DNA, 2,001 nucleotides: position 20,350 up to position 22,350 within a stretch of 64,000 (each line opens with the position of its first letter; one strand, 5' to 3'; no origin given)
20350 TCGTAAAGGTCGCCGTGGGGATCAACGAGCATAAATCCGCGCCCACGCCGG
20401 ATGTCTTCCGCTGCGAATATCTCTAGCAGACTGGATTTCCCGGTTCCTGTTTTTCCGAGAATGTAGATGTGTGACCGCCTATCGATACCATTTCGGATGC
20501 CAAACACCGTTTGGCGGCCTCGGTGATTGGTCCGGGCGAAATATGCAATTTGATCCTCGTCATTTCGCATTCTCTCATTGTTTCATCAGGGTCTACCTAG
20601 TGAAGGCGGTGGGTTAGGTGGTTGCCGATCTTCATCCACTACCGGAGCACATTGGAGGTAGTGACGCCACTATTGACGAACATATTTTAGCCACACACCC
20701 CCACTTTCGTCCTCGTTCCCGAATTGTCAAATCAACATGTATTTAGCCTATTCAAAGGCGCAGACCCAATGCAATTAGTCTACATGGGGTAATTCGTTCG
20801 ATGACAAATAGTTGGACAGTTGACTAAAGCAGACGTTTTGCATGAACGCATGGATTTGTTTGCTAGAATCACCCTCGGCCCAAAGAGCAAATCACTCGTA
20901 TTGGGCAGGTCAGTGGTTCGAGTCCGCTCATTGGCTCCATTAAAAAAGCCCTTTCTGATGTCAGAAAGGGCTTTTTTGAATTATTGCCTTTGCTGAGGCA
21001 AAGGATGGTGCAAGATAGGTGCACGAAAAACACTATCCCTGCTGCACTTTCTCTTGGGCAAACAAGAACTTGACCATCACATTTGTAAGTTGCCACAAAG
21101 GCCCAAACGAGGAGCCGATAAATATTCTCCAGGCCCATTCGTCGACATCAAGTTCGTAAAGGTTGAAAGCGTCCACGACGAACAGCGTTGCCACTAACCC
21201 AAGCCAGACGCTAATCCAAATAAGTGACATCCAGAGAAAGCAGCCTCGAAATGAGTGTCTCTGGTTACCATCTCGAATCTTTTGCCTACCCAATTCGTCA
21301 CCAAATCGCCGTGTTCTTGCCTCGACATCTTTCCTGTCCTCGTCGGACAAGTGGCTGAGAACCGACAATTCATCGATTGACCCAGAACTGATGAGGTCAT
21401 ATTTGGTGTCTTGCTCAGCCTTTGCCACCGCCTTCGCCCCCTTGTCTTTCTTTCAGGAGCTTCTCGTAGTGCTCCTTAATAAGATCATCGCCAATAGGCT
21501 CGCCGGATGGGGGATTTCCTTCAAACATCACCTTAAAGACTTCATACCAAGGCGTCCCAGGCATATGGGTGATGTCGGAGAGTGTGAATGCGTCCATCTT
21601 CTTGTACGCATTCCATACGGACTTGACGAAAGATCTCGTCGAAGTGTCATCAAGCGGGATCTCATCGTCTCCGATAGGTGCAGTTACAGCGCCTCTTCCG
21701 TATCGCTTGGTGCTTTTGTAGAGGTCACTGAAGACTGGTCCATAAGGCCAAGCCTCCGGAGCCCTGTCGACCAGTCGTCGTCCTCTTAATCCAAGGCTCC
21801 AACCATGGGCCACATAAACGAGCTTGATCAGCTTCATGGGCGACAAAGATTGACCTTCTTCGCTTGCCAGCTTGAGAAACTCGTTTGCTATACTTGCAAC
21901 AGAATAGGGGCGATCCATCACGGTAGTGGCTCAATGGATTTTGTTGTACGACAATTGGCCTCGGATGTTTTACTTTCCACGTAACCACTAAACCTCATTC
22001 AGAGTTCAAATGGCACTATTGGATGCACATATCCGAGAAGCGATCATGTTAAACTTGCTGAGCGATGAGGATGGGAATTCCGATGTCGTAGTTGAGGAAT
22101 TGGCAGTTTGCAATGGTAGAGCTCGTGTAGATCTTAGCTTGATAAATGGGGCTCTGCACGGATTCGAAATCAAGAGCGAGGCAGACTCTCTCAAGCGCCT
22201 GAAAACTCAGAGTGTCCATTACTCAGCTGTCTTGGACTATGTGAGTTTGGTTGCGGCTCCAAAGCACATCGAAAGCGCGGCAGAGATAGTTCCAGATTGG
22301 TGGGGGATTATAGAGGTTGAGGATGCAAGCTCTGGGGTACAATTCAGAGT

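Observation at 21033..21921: Panacea-domain antitoxin-like gene overlapping a small two-TM membrane protein: candidate PanA/PanT-type toxin-antitoxin pair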

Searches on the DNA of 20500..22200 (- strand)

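Call 40: search_dna_similar(query=L088:1495-2362:+, collection=ecoli_genomes, mode=distant, max_rows=30, rows=spread)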
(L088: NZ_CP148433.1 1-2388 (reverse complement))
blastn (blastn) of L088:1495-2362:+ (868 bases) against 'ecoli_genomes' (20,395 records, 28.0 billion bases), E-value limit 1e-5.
Records with a match: 82; places in all: 85; records where one place covers at least 80% of the query: 48.
Genomes with a match: 82 of 5426; with a place that covers at least 80% of the query: 48. Places per genome that has any: lowest 1, median 1, highest 2. On chromosomes: 84 places; on plasmids: 1.
Best place of each record, by identity: >=99% 39; 95-99% 9; 60-80% 34.
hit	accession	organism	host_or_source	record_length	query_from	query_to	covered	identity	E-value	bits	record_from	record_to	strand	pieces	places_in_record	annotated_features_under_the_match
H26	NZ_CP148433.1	Escherichia coli strain Z1323CEC0013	Chicken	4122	1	868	100%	100.0%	0e+0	1566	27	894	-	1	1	Panacea domain-containing protein | hypothetical protein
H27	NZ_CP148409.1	Escherichia coli strain Z1323CEC0017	Chicken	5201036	1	868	100%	99.7%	0e+0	1553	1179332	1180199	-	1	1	Panacea domain-containing protein | hypothetical protein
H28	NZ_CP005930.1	Escherichia coli APEC IMT5155 strain APEC IMT5155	chicken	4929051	1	868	100%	99.5%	0e+0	1548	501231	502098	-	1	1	Panacea domain-containing protein | hypothetical protein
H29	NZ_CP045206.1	Escherichia coli strain DE17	Duck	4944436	1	868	100%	99.5%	0e+0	1548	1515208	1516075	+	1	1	Panacea domain-containing protein | hypothetical protein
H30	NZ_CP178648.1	Escherichia coli strain VTB96815v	Chicken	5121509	1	868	100%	99.5%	0e+0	1548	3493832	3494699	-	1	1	Panacea domain-containing protein | hypothetical protein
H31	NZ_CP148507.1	Escherichia coli strain Z1323CEC0001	Chicken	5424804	1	868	100%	99.4%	0e+0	1542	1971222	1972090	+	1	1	Panacea domain-containing protein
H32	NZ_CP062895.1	Escherichia coli strain Res13-Lact-ER02-39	Sus scrofa domesticus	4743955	1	868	100%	99.4%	0e+0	1544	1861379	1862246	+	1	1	Panacea domain-containing protein | hypothetical protein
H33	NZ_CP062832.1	Escherichia coli strain Res13-Lact-PER04-33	Sus scrofa domesticus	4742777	1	868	100%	99.4%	0e+0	1544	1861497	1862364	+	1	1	Panacea domain-containing protein | hypothetical protein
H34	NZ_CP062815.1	Escherichia coli strain Res13-Sevr-PER06-05-b-A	Sus scrofa domesticus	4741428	1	868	100%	99.4%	0e+0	1544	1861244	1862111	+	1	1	Panacea domain-containing protein | hypothetical protein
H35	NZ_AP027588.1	Escherichia coli strain LR-64-1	Homo sapiens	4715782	1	868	100%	99.4%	0e+0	1544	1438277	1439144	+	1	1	Panacea domain-containing protein | hypothetical protein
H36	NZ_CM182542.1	Escherichia coli strain O15_8X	not provided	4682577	1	868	100%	99.4%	0e+0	1544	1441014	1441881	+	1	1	Panacea domain-containing protein | hypothetical protein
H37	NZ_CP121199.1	Escherichia coli strain E50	bovine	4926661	1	868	100%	99.2%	0e+0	1535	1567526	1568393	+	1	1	Panacea domain-containing protein | hypothetical protein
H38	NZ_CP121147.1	Escherichia coli strain E20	chicken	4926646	1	868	100%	99.2%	0e+0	1535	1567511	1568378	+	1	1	Panacea domain-containing protein | hypothetical protein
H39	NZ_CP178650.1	Escherichia coli strain VTB96816v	Chicken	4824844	1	868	100%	99.2%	0e+0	1535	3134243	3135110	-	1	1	Panacea domain-containing protein | hypothetical protein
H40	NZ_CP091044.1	Escherichia coli strain STEC346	pork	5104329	1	868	100%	99.0%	0e+0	1526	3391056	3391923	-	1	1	Panacea domain-containing protein | hypothetical protein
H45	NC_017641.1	Escherichia coli UMNK88 strain UMNK88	porcine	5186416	1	382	44%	71.5%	6e-47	198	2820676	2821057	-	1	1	Panacea domain-containing protein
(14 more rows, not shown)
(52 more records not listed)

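Call 41: get_annotated_region(hit=H45, flank=1500)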
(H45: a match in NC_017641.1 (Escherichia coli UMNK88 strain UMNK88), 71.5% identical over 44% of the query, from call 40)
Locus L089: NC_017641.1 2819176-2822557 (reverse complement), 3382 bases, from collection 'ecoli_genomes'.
description: Escherichia coli UMNK88, complete sequence
organism: Escherichia coli UMNK88 strain UMNK88 (NCBI taxid 696406)
replicon: chromosome; assembly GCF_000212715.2
host: porcine; source: porcine neonatal diarrhea; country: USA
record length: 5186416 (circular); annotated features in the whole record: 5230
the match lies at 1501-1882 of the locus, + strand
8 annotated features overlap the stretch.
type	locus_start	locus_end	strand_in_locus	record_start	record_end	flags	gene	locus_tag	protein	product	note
CDS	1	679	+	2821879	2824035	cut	-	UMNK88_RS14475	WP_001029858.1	hypothetical protein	-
CDS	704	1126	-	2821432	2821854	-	-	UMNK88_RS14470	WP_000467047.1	hypothetical protein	-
CDS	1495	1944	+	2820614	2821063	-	-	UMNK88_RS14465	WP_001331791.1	Panacea domain-containing protein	-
CDS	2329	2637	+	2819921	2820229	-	-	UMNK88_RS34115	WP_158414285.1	hypothetical protein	-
CDS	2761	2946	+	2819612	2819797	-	-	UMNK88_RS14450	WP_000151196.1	hypothetical protein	-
CDS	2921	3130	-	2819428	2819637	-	-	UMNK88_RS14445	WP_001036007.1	hypothetical protein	-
CDS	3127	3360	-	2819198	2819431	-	-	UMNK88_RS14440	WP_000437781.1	hypothetical protein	-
CDS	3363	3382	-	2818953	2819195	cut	-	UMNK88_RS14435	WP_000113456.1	Arc family DNA-binding protein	-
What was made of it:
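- Tried and rejected: L089 has no adjacent partner (call 41).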

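Call 42: get_annotated_region(hit=H40, flank=800)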
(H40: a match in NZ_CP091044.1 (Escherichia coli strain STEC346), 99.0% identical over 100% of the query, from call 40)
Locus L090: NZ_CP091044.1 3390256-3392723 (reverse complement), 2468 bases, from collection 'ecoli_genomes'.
description: Escherichia coli strain STEC346 chromosome, complete genome
organism: Escherichia coli strain STEC346 (NCBI taxid 562)
replicon: chromosome; assembly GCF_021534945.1
host: -; source: pork; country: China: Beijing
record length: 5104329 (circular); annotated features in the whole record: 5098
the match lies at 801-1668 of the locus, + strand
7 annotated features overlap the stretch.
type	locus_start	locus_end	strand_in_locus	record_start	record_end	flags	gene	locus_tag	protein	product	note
CDS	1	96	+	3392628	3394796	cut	-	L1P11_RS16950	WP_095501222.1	DNA transfer protein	-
CDS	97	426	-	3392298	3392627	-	-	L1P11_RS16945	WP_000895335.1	hypothetical protein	-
CDS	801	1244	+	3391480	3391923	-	-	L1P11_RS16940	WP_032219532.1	Panacea domain-containing protein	-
CDS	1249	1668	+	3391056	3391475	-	-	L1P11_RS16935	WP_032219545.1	hypothetical protein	-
CDS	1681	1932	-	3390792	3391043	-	-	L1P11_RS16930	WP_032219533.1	Arc family DNA-binding protein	-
CDS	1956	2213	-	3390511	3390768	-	-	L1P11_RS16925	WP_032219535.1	Arc family DNA-binding protein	-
CDS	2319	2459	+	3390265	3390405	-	-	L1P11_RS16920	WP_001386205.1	Arc family DNA-binding protein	-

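Call 43: get_annotated_region(hit=H28, flank=800)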
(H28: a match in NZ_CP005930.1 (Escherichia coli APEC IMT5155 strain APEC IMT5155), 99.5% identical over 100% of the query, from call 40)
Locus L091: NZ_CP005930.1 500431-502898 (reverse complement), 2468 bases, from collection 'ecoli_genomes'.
description: Escherichia coli APEC IMT5155 chromosome, complete genome
organism: Escherichia coli APEC IMT5155 strain APEC IMT5155 (NCBI taxid 1329907)
replicon: chromosome; assembly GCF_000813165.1
host: chicken; source: -; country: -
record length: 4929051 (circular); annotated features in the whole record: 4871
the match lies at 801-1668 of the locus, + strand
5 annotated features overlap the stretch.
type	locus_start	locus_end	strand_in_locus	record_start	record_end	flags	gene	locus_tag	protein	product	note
CDS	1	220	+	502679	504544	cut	-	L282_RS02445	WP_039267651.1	hypothetical protein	-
CDS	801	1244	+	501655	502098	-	-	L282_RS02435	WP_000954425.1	Panacea domain-containing protein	-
CDS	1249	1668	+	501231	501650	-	-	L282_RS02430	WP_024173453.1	hypothetical protein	-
CDS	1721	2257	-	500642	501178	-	-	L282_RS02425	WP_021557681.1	ATP-dependent Clp protease proteolytic subunit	-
CDS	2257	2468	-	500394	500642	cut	-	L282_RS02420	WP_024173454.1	Arc family DNA-binding protein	-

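Call 47: search_rna_families(source=window, start=20500, end=22200, threshold=evalue, max_evalue=1)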
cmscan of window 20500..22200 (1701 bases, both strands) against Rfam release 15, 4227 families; matches with E-value up to 1: 5.
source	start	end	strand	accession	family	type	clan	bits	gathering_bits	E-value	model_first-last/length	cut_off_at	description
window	20939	21002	-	RF00506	Thr_leader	Cis-reg; leader;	-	29.2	55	0.0055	1-118/118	no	Threonine operon leader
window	20939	21071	-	RF00515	PyrR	Cis-reg;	-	26.6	54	0.47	1-115/115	no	PyrR binding site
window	20910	20980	+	RF00506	Thr_leader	Cis-reg; leader;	-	25.4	55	0.044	1-118/118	no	Threonine operon leader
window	20926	20998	+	RF04268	mir-512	Gene; miRNA;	-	23.2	94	0.11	1-84/84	no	mir-512 microRNA precursor family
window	20942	21067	-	RF04180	BTnc231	Gene; sRNA;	-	22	80.4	0.093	1-154/154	no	Bacteroides sRNA BTnc231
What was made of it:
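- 20942..20977 (-): Intrinsic terminator hairpin (16-bp stem flanked by an A-run and a T-run, so usable in both directions), 55 nt after the panT stop; closes the two-gene operon. Sub-threshold Rfam Thr_leader/PyrR matches are explained by this hairpin (call 47).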

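Call 92: search_dna_similar(query=L177:308-1352:+, collection=ecoli_genomes, mode=near, max_rows=8)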
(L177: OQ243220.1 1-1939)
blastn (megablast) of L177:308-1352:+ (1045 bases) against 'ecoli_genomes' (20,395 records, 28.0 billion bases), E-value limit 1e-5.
Records with a match: 79; places in all: 79; records where one place covers at least 80% of the query: 79.
Genomes with a match: 79 of 5426; with a place that covers at least 80% of the query: 79. Places per genome that has any: lowest 1, median 1, highest 1. On chromosomes: 79 places; on plasmids: 0.
Best place of each record, by identity: >=99% 12; 95-99% 66; 90-95% 1.
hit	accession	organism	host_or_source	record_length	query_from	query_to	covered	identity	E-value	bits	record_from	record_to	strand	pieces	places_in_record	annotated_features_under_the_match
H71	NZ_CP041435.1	Escherichia coli strain STEC309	patient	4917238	1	1045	100%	100.0%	0e+0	1930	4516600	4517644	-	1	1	hypothetical protein | Panacea domain-containing protein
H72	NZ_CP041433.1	Escherichia coli strain STEC313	Raw beef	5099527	1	1045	100%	100.0%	0e+0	1930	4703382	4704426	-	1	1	hypothetical protein | Panacea domain-containing protein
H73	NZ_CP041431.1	Escherichia coli strain STEC316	Raw beef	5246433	1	1045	100%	100.0%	0e+0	1930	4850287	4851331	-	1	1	hypothetical protein | Panacea domain-containing protein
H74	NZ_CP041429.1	Escherichia coli strain STEC367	Raw mutton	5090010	1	1045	100%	100.0%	0e+0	1930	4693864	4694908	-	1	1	hypothetical protein | Panacea domain-containing protein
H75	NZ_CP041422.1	Escherichia coli strain STEC409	Diarrheal patient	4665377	1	1045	100%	100.0%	0e+0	1930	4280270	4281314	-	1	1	hypothetical protein | Panacea domain-containing protein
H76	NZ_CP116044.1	Escherichia coli strain STEC1575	Homo sapiens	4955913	1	1045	100%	100.0%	0e+0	1930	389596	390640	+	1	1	hypothetical protein | Panacea domain-containing protein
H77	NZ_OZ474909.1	Escherichia coli strain ECL27977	Ovis aries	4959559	1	1045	100%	100.0%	0e+0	1930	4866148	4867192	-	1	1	hypothetical protein | Panacea domain-containing protein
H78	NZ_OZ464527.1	Escherichia coli strain ECL27977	Ovis aries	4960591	1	1045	100%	100.0%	0e+0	1930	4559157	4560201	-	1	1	hypothetical protein | Panacea domain-containing protein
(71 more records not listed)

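Call 93: get_annotated_region(hit=H71, flank=300)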
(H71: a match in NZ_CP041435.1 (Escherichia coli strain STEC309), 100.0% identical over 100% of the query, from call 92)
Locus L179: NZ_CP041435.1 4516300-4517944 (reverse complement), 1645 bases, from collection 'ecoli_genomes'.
description: Escherichia coli strain STEC309 chromosome, complete genome
organism: Escherichia coli strain STEC309 (NCBI taxid 562)
replicon: chromosome; assembly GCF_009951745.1
host: -; source: patient; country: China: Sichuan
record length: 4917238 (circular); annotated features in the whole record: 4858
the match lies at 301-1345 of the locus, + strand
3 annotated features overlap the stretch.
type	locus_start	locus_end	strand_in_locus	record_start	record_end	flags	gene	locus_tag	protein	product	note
CDS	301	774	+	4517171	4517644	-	-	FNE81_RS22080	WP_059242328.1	Panacea domain-containing protein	-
CDS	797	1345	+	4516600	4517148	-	-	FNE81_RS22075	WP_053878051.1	hypothetical protein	-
CDS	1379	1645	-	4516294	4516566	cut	-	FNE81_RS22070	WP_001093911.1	pyocin activator PrtN family protein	-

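Call 94: search_dna_similar(query=L177:308-1352:+, collection=ecoli_genomes, mode=near, max_rows=12, rows=spread)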
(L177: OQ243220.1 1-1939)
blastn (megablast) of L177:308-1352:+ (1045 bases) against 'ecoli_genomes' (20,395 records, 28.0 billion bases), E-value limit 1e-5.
Records with a match: 79; places in all: 79; records where one place covers at least 80% of the query: 79.
Genomes with a match: 79 of 5426; with a place that covers at least 80% of the query: 79. Places per genome that has any: lowest 1, median 1, highest 1. On chromosomes: 79 places; on plasmids: 0.
Best place of each record, by identity: >=99% 12; 95-99% 66; 90-95% 1.
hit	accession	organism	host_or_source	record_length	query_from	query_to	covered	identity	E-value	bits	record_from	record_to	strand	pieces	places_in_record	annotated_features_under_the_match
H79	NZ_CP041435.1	Escherichia coli strain STEC309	patient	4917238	1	1045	100%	100.0%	0e+0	1930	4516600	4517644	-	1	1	hypothetical protein | Panacea domain-containing protein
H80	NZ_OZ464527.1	Escherichia coli strain ECL27977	Ovis aries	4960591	1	1045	100%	100.0%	0e+0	1930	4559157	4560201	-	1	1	hypothetical protein | Panacea domain-containing protein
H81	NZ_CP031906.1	Escherichia coli O91:H21 strain FWSEC0008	Homo sapiens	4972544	1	1045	100%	98.9%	0e+0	1869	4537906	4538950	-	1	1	hypothetical protein | Panacea domain-containing protein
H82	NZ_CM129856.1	Escherichia coli strain SW071614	wastewater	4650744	1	1045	100%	96.5%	0e+0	1725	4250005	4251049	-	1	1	hypothetical protein | Panacea domain-containing protein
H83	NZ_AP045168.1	Escherichia coli strain JNEC-KY172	Homo sapiens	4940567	1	1045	100%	96.4%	0e+0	1720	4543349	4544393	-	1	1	hypothetical protein | Panacea domain-containing protein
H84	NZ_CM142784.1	Escherichia coli strain GPEC1222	chicken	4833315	1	1045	100%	96.3%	0e+0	1712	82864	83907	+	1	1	hypothetical protein | Panacea domain-containing protein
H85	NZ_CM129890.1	Escherichia coli strain MB06101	seawater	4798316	1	1045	100%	95.6%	0e+0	1676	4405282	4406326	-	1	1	hypothetical protein | Panacea domain-containing protein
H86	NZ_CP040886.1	Escherichia coli strain K71-77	Homo sapiens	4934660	1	1045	100%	95.5%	0e+0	1670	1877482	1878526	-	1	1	hypothetical protein | Panacea domain-containing protein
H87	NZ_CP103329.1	Escherichia coli strain ZY22049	feces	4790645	1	1045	100%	95.5%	0e+0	1670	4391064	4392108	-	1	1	hypothetical protein | Panacea domain-containing protein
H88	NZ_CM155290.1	Escherichia coli strain 25-9519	Homo sapiens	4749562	1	1045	100%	95.5%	0e+0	1670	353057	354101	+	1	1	hypothetical protein | Panacea domain-containing protein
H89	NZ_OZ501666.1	Escherichia coli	Homo sapiens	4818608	1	1045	100%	95.5%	0e+0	1670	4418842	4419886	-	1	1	hypothetical protein | Panacea domain-containing protein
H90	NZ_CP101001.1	Escherichia coli strain ET120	Hoplobatrachus rugulosus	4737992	1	1045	100%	94.7%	0e+0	1628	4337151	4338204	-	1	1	hypothetical protein | Panacea domain-containing protein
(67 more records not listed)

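Call 95: get_annotated_region(hit=H86, flank=300)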
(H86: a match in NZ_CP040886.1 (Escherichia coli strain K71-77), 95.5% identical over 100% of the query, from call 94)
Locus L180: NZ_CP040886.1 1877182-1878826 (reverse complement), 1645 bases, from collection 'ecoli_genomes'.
description: Escherichia coli strain K71-77 chromosome, complete genome
organism: Escherichia coli strain K71-77 (NCBI taxid 562)
replicon: chromosome; assembly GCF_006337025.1
host: Homo sapiens; source: blood; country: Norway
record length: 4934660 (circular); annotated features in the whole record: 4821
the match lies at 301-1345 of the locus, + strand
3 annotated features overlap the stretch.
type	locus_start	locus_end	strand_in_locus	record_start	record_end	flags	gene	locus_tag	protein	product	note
CDS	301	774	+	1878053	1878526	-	-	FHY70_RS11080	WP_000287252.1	Panacea domain-containing protein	-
CDS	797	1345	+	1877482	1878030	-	-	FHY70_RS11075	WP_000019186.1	hypothetical protein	-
CDS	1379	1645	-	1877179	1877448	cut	-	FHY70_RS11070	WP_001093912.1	pyocin activator PrtN family protein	-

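Call 96: get_annotated_region(hit=H81, flank=300)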
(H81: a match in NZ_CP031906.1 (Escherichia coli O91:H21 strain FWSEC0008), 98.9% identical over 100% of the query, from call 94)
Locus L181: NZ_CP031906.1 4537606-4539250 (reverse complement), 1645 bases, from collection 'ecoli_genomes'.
description: Escherichia coli O91:H21 strain FWSEC0008 chromosome, complete genome
organism: Escherichia coli O91:H21 strain FWSEC0008 (NCBI taxid 577675)
replicon: chromosome; assembly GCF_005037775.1
host: Homo sapiens; source: Clinical: Human (Homo sapiens); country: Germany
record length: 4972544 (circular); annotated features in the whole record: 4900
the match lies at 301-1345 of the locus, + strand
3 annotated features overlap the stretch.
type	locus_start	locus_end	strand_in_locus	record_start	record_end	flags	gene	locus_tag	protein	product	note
CDS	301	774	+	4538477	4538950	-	-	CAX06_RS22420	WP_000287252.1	Panacea domain-containing protein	-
CDS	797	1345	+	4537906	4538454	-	-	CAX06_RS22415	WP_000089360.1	hypothetical protein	-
CDS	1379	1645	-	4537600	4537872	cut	-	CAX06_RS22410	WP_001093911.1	pyocin activator PrtN family protein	-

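Call 105: get_annotated_region(hit=H83, flank=100)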
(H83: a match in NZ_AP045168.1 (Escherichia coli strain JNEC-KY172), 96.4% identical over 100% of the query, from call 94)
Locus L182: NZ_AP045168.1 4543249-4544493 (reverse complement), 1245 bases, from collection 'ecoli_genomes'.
description: Escherichia coli strain JNEC-KY172 chromosome, complete genome
organism: Escherichia coli strain JNEC-KY172 (NCBI taxid 562)
replicon: chromosome; assembly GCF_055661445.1
host: Homo sapiens; source: clinical; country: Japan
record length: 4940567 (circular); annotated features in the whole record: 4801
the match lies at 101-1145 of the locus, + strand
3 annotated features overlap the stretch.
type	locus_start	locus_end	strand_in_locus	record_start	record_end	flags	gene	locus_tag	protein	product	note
CDS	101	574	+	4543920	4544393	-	-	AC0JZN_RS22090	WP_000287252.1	Panacea domain-containing protein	-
CDS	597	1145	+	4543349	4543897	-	-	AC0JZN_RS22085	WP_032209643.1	hypothetical protein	-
CDS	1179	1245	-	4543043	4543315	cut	-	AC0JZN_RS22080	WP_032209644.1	pyocin activator PrtN family protein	-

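Call 106: get_annotated_region(hit=H82, flank=100)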
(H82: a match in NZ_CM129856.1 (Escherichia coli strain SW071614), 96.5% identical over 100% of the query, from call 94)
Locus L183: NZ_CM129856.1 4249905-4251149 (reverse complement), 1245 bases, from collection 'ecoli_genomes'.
description: Escherichia coli strain SW071614 chromosome, whole genome shotgun sequence
organism: Escherichia coli strain SW071614 (NCBI taxid 562)
replicon: chromosome; assembly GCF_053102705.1
host: -; source: wastewater; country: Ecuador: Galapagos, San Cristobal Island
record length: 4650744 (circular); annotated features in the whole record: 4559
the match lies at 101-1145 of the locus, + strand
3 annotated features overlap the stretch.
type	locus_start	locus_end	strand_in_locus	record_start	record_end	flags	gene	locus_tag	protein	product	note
CDS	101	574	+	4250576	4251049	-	-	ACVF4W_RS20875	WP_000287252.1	Panacea domain-containing protein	-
CDS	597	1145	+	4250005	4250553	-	-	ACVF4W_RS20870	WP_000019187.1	hypothetical protein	-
CDS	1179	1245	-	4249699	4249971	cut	-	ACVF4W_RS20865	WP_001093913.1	pyocin activator PrtN family protein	-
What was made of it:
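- Alleles such as WP_000019186.1 and WP_000019187.1, paired with the identical validated PanA, served as proxy (calls 95, 106).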

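Call 107: get_annotated_region(hit=H85, flank=100)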
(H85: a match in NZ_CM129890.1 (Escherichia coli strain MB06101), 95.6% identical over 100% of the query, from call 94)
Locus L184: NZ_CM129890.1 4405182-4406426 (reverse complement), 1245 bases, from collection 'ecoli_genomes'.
description: Escherichia coli strain MB06101 chromosome, whole genome shotgun sequence
organism: Escherichia coli strain MB06101 (NCBI taxid 562)
replicon: chromosome; assembly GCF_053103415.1
host: -; source: seawater; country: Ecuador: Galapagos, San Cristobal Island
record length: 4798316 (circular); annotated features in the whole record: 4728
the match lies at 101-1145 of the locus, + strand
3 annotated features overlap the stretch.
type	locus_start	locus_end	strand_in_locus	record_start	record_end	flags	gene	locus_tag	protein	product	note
CDS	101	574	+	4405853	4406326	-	-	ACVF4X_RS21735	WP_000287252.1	Panacea domain-containing protein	-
CDS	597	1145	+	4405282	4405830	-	-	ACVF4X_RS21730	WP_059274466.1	hypothetical protein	-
CDS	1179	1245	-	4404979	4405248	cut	-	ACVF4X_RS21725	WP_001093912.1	pyocin activator PrtN family protein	-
